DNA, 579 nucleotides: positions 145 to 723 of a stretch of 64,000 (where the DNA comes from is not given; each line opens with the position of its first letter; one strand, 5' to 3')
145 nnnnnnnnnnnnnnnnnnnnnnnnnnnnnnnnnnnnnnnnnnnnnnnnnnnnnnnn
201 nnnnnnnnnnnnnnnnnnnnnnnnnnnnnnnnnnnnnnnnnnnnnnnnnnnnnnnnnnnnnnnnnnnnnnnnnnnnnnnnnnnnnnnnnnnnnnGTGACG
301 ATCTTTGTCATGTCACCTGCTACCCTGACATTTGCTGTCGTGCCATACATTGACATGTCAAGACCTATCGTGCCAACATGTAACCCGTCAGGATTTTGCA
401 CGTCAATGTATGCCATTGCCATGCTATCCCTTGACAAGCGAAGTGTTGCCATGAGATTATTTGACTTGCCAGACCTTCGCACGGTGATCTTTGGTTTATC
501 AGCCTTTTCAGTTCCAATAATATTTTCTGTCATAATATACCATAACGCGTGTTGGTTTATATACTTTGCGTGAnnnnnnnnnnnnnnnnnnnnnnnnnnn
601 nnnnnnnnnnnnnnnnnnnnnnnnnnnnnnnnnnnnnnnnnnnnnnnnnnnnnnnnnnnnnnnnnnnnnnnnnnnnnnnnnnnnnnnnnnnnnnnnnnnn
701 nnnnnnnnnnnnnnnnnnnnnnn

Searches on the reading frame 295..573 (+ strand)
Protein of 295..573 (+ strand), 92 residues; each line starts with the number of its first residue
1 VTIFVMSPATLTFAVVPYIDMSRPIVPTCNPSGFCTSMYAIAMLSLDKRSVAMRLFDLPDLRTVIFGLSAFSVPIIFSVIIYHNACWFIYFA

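Call 16: search_protein_families(library=pfam, alignment_id=A1, max_evalue=0.01)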
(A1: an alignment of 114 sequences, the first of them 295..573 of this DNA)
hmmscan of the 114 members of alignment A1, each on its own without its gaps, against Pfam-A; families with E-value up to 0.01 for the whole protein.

A. member 1, window:295-573:+ (92 aa): 0 families

B. families by the number of members that match (of 114 scanned): 34 families (the first 25 are shown)
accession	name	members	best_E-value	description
PF01426.24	BAH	2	0.0018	BAH domain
PF04023.20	FeoA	1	3.9e-19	FeoA domain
PF00462.30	Glutaredoxin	1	6.7e-11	Glutaredoxin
PF13417.12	GST_N_3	1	1.6e-05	Glutathione S-transferase, N-terminal domain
PF22811.2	Zn_ribbon_NrdR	1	6.4e-05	Transcriptional repressor NrdR-like, N-terminal domain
PF10367.15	zf-Vps39_C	1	0.00043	Vacuolar sorting protein 39 C-terminal zinc finger domain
PF15057.12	DUF4537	1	0.00064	Domain of unknown function (DUF4537)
PF25088.1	GPKOW_C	1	0.0011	GPKOW C-terminal domain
PF25208.1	DUF7838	1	0.0012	Domain of unknown function (DUF7838)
PF13920.12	zf-C3HC4_3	1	0.002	Zinc finger, C3HC4 type (RING finger)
PF05645.19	RNA_pol_Rpc82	1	0.002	RNA polymerase III subunit RPC82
PF18346.7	SH3_15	1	0.0028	Mind bomb SH3 repeat domain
PF14119.11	DUF4288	1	0.0029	Domain of unknown function (DUF4288)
PF01927.22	Mut7-C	1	0.0029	Mut7-C RNAse domain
PF15739.10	TSNAXIP1_N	1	0.0031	Translin-associated factor X-interacting N-terminus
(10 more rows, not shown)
